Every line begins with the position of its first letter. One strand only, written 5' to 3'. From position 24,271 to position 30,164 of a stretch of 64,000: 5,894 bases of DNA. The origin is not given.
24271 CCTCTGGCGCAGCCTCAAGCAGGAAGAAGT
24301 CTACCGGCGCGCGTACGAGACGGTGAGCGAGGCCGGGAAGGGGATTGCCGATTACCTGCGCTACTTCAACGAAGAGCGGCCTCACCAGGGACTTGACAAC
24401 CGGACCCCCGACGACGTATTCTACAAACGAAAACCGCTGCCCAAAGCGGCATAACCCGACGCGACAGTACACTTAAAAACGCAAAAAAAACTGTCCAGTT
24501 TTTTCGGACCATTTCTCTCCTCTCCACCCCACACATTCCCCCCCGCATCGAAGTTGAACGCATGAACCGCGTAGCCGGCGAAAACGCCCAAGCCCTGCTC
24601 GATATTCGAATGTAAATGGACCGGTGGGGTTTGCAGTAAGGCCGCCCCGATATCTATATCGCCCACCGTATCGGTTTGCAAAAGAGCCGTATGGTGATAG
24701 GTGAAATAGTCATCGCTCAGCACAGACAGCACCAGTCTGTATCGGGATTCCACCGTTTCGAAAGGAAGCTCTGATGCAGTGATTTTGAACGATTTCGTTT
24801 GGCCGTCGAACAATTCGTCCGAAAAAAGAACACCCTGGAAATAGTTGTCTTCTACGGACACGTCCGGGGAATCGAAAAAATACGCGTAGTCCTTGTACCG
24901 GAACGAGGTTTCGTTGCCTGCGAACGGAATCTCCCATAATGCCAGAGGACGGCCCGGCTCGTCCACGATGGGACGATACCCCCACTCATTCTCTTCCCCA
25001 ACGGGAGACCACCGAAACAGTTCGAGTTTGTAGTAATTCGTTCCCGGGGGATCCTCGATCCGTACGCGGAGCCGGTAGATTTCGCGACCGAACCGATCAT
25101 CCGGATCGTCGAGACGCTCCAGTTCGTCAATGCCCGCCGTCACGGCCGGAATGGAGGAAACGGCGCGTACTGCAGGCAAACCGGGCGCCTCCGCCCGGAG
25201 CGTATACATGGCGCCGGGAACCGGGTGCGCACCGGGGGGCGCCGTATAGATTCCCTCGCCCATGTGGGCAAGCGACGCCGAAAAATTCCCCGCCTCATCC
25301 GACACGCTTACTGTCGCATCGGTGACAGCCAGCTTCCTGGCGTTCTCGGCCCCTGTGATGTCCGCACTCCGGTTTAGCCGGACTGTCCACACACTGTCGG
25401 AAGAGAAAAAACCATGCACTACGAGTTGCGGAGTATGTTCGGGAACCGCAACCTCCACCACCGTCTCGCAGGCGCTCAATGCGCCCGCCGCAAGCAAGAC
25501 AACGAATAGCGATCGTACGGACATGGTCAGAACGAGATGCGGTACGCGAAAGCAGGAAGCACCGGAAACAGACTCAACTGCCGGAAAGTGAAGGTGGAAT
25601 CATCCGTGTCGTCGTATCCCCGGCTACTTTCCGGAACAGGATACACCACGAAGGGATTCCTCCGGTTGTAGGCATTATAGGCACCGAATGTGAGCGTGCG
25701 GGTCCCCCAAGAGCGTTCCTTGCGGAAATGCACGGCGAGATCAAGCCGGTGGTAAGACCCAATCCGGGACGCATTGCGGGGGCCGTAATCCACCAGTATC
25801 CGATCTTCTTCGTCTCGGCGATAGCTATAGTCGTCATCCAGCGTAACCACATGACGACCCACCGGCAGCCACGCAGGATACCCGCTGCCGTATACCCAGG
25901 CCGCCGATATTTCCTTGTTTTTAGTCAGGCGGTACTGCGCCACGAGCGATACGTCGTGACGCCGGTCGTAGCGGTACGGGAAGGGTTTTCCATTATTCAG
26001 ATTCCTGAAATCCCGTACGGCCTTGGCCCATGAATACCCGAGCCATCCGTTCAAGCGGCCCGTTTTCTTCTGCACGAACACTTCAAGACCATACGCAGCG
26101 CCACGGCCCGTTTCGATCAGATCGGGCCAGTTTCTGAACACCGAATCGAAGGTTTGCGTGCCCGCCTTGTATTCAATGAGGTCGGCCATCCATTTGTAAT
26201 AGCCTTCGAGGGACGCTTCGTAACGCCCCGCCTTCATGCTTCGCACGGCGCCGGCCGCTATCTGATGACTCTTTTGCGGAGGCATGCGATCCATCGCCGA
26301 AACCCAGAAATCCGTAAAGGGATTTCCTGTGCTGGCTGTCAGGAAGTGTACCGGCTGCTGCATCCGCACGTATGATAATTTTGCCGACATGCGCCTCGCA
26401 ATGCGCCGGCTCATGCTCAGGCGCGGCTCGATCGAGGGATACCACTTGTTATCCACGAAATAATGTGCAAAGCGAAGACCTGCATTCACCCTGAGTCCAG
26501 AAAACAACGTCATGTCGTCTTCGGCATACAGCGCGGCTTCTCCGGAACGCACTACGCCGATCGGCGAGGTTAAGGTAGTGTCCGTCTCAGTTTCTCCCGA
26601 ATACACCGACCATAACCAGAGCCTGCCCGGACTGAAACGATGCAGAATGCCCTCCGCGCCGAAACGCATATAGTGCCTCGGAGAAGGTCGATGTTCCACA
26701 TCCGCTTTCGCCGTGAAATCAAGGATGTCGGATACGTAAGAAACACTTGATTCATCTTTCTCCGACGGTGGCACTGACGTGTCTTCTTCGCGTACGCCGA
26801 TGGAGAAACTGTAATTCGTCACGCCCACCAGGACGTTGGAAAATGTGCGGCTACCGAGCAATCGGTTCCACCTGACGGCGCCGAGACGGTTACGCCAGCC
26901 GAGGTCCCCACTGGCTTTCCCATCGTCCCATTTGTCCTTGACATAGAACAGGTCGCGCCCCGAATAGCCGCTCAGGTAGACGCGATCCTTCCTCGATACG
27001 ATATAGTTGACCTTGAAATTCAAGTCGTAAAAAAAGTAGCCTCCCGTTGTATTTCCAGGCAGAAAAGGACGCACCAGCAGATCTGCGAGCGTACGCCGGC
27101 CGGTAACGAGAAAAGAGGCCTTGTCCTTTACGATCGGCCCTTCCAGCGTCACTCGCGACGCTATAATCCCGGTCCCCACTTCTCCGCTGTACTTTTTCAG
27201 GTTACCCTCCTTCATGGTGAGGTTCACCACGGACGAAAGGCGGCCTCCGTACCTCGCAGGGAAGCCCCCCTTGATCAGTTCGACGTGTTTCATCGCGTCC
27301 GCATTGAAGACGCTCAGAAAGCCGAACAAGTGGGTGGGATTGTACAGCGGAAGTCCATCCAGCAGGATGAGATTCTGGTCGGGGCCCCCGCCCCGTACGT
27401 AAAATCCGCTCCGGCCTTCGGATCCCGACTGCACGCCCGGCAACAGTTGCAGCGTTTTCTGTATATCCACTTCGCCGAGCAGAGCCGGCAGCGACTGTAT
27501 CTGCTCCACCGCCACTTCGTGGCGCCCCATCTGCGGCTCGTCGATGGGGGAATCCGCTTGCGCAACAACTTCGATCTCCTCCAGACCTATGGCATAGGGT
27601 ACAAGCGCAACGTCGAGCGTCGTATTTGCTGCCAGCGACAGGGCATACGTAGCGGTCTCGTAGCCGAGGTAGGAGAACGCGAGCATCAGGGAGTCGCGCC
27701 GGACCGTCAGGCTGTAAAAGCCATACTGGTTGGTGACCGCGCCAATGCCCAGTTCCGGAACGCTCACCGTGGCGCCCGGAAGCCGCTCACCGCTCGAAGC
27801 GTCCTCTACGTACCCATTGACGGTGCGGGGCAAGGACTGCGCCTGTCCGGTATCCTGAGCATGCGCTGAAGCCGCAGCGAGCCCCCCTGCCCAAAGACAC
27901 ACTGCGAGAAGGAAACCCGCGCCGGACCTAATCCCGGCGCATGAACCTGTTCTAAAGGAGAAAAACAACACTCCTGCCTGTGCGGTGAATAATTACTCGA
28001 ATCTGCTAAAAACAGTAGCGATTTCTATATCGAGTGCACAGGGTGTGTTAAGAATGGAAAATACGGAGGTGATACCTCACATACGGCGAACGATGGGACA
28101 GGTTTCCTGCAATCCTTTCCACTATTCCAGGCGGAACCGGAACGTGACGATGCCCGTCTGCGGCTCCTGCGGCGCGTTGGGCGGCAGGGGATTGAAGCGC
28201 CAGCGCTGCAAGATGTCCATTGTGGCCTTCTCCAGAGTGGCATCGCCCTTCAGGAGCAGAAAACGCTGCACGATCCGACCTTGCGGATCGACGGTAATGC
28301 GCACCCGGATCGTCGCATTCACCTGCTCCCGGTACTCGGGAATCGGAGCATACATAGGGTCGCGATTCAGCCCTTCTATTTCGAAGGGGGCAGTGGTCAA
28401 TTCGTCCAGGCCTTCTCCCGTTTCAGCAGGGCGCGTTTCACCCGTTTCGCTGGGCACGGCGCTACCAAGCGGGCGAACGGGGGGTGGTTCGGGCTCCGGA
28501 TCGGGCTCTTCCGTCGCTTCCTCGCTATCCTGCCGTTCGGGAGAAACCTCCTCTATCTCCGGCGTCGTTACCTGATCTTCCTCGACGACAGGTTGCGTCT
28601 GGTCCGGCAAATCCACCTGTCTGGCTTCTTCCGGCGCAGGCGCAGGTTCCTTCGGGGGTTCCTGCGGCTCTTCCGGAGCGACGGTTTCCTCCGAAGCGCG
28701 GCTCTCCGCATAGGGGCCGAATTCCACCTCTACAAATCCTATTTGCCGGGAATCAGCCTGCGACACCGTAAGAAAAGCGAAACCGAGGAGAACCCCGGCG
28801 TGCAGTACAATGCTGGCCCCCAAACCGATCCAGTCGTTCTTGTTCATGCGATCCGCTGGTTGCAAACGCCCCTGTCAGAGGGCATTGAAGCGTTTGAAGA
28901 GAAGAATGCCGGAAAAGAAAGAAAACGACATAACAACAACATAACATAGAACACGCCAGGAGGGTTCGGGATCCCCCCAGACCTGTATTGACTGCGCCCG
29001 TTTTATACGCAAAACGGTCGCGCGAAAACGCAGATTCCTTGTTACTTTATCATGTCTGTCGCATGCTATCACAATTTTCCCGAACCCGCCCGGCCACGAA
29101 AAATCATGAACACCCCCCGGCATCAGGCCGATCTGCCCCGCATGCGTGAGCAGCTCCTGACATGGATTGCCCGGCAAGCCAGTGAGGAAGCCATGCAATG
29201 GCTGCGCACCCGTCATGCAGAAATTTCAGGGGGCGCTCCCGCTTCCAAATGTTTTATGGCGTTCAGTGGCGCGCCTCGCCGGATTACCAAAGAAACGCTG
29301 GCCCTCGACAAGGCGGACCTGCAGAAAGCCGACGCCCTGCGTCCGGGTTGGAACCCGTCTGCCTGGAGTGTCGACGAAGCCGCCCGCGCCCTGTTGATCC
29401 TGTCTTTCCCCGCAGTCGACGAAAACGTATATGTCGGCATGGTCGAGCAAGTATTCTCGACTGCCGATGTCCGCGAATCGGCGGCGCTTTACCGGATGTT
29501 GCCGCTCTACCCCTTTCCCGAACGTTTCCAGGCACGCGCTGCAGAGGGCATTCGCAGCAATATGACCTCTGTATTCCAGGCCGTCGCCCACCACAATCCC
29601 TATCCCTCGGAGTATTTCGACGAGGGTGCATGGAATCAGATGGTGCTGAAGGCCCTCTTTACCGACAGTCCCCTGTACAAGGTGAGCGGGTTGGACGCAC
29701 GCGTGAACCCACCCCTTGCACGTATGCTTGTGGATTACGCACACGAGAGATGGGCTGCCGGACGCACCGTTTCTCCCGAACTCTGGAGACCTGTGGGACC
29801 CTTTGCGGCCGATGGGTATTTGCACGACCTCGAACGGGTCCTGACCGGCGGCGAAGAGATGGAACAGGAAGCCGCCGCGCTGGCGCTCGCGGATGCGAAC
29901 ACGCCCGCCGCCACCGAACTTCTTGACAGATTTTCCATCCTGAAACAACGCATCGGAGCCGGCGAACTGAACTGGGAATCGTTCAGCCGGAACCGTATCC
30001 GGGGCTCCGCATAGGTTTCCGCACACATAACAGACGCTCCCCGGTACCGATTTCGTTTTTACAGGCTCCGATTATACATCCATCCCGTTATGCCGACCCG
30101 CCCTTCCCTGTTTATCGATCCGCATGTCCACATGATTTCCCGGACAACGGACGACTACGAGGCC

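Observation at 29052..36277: ebo-type cluster (eboA-B-D-E-F) lacking the prenyltransferase eboC, with a Fic gene in its place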

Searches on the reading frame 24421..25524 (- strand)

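Call 55: search_protein_families(library=pfam, proteins=[window:24421-25524:-], max_evalue=0.00001)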
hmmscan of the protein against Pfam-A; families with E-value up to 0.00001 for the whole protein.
window:24421-25524:- (367 aa): 1 family
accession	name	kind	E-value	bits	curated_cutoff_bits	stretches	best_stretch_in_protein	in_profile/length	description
PF14054.11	DUF4249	-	2e-33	116.6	28.5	1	23-321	4-266/269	Domain of unknown function (DUF4249)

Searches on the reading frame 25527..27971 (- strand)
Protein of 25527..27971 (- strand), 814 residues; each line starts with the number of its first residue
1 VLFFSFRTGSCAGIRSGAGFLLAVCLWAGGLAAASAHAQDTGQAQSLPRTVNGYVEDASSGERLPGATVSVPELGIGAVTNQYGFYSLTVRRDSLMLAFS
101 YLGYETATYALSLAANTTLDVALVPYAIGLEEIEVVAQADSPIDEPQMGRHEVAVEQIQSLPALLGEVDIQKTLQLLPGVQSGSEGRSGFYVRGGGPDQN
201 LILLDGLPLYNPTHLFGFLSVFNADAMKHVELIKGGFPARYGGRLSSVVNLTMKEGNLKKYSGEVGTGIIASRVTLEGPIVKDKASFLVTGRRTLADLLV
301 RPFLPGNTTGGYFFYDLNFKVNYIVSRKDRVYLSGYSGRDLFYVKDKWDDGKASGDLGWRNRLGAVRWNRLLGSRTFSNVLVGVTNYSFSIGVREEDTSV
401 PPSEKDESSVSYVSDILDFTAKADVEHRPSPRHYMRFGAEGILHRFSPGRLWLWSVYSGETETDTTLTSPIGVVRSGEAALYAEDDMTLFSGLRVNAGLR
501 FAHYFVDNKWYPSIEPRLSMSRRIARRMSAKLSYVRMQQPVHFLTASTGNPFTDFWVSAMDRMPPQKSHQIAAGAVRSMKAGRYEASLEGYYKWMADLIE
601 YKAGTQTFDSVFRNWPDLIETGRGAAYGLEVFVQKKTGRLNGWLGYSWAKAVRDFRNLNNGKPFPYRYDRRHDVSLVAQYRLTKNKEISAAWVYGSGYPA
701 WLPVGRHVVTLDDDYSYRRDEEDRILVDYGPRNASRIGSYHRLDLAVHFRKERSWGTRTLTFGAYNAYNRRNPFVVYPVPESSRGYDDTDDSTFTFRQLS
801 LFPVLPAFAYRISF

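Call 55: search_protein_families(library=pfam, proteins=[window:25527-27971:-], max_evalue=0.00001)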
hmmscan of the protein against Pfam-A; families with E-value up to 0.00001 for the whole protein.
window:25527-27971:- (814 aa): 3 families
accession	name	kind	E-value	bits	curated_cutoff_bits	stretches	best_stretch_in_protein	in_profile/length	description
PF13715.12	CarbopepD_reg_2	-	6.5e-15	55.4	32.2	1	51-133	1-86/88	CarboxypepD_reg-like domain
PF07715.20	Plug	-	8.1e-14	52.5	23.9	1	166-244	21-102/107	TonB-dependent Receptor Plug Domain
PF13620.12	CarboxypepD_reg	-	2.5e-10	41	32.3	1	50-123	1-81/82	Carboxypeptidase regulatory-like domain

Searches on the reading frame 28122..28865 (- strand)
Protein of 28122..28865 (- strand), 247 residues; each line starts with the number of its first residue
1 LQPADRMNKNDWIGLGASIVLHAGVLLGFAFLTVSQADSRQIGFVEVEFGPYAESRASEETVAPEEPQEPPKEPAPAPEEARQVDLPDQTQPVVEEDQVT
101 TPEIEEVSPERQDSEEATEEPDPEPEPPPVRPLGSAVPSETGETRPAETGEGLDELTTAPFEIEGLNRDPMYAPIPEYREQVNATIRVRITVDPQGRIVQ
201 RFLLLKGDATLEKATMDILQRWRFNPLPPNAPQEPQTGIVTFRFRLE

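Call 55: search_protein_families(library=pfam, proteins=[window:28122-28865:-], max_evalue=0.00001)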
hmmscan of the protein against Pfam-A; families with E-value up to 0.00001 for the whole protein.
window:28122-28865:- (247 aa): 1 family
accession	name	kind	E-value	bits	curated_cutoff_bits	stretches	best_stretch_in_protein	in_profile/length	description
PF03544.19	TonB_C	-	7.7e-08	33.1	24.6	1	180-246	12-79/79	Gram-negative bacterial TonB protein C-terminal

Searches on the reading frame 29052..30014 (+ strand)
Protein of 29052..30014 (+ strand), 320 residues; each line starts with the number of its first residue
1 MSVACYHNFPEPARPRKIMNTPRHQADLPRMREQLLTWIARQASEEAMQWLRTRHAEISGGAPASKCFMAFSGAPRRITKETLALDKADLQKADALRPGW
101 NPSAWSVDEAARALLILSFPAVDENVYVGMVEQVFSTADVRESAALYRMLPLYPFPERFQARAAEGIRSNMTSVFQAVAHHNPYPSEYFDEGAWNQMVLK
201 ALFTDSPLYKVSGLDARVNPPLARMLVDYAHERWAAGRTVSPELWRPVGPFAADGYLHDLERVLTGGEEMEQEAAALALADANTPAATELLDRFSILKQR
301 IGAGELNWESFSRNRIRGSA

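Call 3: search_protein_families(library=ncbifam, proteins=[window:29052-30014:+], max_evalue=0.001)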
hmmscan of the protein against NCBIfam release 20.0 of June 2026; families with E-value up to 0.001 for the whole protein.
window:29052-30014:+ (320 aa): 2 families
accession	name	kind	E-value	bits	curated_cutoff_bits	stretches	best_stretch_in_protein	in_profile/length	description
NF035937.1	EboA_family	subfamily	1.1e-93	313.1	320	1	33-248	3-218/219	EboA family metabolite traffic protein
NF035938.1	EboA_domain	domain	7.5e-54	181.8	50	1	108-247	1-139/140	EboA domain-containing protein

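Call 4: search_protein_families(library=pfam, proteins=[window:29052-30014:+], max_evalue=0.001)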
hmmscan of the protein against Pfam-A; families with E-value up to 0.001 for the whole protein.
window:29052-30014:+ (320 aa): 0 families
